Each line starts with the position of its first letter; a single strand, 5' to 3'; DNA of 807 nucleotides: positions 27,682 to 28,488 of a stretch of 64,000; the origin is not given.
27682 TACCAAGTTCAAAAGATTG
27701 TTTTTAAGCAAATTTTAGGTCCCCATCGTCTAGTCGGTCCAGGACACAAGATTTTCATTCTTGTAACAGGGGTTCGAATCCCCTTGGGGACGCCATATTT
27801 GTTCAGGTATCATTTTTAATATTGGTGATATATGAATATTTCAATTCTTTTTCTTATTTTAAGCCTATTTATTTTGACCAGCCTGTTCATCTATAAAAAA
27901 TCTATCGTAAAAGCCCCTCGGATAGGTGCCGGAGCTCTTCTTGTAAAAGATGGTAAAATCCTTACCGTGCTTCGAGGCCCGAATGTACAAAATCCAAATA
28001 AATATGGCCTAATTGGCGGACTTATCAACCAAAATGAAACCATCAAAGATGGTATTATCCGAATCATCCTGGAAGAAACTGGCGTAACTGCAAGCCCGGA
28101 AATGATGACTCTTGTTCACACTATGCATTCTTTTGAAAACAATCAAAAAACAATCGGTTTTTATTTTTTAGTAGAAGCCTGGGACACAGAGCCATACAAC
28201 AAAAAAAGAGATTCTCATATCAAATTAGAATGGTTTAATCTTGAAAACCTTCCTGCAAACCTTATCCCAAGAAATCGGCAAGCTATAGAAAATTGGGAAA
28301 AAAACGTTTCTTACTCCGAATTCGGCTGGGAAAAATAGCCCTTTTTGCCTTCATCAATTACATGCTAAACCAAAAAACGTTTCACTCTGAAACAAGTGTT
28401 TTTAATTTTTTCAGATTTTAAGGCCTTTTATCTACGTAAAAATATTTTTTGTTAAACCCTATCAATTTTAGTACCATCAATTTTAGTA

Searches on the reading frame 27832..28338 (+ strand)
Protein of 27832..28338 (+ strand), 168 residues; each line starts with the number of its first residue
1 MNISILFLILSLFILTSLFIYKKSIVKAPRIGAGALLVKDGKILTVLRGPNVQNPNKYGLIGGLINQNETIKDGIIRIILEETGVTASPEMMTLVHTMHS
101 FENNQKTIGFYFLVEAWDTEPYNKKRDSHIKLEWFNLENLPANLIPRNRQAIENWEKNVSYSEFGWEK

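Call 11: search_protein_families(library=pfam, proteins=[window:27832-28338:+], max_evalue=0.01)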
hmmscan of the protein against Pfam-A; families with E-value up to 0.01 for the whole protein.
window:27832-28338:+ (168 aa): 3 families
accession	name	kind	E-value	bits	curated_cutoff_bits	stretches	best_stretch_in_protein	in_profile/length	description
PF00293.34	NUDIX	-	1.2e-13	51.6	21.1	1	30-153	3-132/134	NUDIX domain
PF14815.12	NUDIX_4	-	0.00042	20.5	35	1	36-146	4-104/113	NUDIX domain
PF22327.2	Nudt16-like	-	0.0022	18.4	27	1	58-135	35-113/161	U8 snoRNA-decapping enzyme-like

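Call 35: find_encoding_contigs(protein=window:27832-28338:+, flank=4000)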
Protein window:27832-28338:+ (168 aa): 4 contigs read that carry it; 3 places shown.
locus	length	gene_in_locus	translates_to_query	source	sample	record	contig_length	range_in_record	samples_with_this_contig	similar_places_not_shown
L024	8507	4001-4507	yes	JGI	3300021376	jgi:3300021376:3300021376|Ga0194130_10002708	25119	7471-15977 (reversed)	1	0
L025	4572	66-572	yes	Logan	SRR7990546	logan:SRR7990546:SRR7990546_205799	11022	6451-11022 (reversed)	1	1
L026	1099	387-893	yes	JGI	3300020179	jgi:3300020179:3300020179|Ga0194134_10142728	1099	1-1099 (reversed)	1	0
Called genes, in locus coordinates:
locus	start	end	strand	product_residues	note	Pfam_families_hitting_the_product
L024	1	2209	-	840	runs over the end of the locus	PF03477:ATP-cone (faint), PF00317:Ribonuc_red_lgN, PF02867:Ribonuc_red_lgC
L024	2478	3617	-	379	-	-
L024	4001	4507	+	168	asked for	PF00293:NUDIX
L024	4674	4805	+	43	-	-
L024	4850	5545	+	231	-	-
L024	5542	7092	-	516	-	PF00924:MS_channel_2nd, PF21082:MS_channel_3rd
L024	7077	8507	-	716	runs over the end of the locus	-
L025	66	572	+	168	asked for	PF00293:NUDIX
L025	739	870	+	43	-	-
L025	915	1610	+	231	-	-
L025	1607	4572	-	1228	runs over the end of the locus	PF00924:MS_channel_2nd, PF21082:MS_channel_3rd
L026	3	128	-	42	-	?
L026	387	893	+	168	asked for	PF00293:NUDIX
